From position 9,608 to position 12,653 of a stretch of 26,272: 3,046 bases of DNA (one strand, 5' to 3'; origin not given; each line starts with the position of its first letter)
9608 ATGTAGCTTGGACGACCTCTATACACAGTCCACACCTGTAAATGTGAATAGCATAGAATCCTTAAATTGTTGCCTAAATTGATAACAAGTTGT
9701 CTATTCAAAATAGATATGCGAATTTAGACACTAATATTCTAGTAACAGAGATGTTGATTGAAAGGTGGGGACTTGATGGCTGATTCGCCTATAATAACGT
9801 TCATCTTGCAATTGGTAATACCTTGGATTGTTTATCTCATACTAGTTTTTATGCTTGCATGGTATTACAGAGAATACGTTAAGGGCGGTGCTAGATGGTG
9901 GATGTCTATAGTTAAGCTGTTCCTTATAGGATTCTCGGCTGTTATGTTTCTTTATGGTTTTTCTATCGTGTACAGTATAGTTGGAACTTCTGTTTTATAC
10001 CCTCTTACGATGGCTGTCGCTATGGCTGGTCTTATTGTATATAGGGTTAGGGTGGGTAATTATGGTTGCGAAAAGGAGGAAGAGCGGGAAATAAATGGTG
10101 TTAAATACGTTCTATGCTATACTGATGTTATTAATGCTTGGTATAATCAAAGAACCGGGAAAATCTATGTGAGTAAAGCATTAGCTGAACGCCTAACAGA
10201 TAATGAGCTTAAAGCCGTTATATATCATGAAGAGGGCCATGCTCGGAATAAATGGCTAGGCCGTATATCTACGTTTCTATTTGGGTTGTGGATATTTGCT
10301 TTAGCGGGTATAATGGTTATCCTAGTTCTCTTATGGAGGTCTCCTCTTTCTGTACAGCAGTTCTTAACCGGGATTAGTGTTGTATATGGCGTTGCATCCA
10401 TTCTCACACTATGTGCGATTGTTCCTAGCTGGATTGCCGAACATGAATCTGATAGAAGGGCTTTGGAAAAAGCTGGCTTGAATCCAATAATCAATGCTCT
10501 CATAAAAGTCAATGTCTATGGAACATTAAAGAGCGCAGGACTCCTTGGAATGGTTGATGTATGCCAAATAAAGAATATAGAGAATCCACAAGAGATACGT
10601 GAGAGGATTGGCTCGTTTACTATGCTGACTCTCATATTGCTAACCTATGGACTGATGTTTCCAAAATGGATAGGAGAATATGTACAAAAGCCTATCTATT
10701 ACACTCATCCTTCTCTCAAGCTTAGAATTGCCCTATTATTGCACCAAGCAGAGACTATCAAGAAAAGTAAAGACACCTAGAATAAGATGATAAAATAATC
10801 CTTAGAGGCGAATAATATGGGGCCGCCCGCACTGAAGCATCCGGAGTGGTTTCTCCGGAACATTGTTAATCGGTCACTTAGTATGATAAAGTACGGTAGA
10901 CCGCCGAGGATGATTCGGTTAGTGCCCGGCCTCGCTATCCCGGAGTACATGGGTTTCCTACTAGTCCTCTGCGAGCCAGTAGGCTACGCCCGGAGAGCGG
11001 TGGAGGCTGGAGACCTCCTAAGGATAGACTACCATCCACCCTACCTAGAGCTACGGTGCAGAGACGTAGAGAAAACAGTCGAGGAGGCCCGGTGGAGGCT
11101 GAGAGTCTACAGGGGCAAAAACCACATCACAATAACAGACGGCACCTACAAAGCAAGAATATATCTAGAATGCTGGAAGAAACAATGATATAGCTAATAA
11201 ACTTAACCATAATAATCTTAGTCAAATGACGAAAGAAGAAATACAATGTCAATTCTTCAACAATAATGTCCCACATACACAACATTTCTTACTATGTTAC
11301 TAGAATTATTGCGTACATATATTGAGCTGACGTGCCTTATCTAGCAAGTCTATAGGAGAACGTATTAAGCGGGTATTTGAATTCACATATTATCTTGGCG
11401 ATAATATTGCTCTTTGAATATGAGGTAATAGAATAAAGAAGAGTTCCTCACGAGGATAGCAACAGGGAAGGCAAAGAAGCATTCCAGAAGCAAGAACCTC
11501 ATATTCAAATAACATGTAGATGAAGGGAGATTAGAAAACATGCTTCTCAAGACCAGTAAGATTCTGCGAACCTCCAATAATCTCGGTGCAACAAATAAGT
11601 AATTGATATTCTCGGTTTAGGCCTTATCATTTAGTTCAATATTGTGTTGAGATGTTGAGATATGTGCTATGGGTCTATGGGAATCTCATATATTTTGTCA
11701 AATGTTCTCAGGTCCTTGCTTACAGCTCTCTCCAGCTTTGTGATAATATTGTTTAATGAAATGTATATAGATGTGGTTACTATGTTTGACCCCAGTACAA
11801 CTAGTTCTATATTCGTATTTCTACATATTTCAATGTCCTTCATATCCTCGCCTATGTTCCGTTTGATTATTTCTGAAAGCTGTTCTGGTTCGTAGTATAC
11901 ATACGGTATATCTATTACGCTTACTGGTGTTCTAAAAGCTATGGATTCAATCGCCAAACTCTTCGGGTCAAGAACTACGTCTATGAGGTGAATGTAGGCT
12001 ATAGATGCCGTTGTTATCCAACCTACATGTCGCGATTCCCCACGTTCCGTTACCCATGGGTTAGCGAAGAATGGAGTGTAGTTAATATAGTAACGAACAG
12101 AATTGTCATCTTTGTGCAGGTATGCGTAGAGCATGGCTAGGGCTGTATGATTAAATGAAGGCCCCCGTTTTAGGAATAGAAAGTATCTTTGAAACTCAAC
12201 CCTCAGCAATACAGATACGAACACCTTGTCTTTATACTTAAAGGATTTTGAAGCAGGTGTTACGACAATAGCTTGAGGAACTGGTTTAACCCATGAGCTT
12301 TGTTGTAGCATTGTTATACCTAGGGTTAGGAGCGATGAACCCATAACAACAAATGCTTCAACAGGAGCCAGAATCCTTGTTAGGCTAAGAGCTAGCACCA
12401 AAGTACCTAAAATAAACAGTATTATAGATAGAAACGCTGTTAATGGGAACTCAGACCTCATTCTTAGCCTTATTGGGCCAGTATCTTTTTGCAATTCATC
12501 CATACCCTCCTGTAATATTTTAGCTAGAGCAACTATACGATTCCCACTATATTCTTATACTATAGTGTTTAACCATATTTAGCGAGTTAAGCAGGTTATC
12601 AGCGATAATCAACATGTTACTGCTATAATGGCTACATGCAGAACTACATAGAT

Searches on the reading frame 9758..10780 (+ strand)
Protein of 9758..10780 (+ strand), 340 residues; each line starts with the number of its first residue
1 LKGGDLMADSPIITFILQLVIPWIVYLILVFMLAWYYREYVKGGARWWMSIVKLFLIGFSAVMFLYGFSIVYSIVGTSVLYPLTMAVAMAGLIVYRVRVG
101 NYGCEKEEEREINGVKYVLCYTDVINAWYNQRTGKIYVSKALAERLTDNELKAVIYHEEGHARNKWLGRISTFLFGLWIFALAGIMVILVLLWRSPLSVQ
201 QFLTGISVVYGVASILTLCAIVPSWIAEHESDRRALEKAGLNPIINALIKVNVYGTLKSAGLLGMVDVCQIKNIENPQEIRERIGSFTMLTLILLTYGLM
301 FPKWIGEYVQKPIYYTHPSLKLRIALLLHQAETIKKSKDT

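Call 42: search_protein_families(library=pfam, proteins=[window:9758-10780:+], max_evalue=0.01)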
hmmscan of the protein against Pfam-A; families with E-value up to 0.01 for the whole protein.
window:9758-10780:+ (340 aa): 1 family
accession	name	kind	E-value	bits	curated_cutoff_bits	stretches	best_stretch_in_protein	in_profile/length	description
PF01435.24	Peptidase_M48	-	1.5e-11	44.9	20.3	1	119-329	29-184/186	Peptidase family M48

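Call 88: search_protein_families(library=padloc, proteins=[window:9758-10780:+], max_evalue=0.01)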
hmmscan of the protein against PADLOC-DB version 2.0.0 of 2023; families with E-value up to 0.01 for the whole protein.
window:9758-10780:+ (340 aa): 0 families

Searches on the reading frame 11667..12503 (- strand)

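Call 42: search_protein_families(library=pfam, proteins=[window:11667-12503:-], max_evalue=0.01)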
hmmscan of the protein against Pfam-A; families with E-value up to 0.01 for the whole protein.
window:11667-12503:- (278 aa): 1 family
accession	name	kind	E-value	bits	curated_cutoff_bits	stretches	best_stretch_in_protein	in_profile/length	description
PF20803.2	PaaX_M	-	0.0027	18.2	24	0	56-95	28-67/83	PaaX protein central Cas2-like domain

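Call 88: search_protein_families(library=padloc, proteins=[window:11667-12503:-], max_evalue=0.01)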
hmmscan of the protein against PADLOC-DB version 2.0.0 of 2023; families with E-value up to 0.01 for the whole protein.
window:11667-12503:- (278 aa): 0 families
